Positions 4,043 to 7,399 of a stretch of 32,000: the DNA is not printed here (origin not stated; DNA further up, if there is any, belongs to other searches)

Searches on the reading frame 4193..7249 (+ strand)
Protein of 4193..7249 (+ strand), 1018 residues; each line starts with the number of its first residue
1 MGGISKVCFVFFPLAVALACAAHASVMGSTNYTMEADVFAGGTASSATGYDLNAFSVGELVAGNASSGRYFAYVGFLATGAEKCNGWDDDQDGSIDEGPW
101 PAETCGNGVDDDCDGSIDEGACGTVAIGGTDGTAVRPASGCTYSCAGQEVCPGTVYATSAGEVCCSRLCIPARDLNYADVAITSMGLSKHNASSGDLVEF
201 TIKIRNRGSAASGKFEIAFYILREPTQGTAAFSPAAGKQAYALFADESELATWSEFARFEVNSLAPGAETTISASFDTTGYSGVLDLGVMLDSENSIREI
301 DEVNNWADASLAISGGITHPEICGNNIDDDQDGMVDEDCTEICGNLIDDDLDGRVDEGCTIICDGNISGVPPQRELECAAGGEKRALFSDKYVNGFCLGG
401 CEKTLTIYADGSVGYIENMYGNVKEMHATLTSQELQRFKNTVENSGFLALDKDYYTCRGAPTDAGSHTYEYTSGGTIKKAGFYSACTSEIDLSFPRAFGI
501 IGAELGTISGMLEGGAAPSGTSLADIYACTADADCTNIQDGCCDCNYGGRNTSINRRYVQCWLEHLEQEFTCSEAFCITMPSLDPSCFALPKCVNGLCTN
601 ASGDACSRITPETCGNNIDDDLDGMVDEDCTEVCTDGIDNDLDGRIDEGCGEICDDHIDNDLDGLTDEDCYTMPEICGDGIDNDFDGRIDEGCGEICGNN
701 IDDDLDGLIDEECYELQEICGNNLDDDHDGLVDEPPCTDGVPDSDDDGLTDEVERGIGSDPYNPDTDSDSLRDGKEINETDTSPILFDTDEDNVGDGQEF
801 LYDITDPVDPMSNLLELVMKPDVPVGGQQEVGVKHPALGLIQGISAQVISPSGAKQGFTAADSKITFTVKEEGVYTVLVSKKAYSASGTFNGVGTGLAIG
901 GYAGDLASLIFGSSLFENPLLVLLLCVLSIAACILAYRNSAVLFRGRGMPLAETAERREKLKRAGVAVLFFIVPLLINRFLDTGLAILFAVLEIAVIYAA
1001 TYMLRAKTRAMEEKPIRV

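Call 14: search_protein_families(library=pfam, proteins=[window:4193-7249:+], max_evalue=0.001)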
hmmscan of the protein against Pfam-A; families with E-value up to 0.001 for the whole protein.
window:4193-7249:+ (1018 aa): 3 families
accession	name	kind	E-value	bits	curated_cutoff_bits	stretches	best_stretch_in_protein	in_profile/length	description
PF07705.17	CARDB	-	2e-13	50.8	22.7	1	182-307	6-99/101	CARDB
PF11617.13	Cu-binding_MopE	-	1.9e-09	38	27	1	102-119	14-30/30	Putative metal-binding motif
PF20033.5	DUF6438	-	4.9e-06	27.2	30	1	394-484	7-97/116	Domain of unknown function (DUF6438)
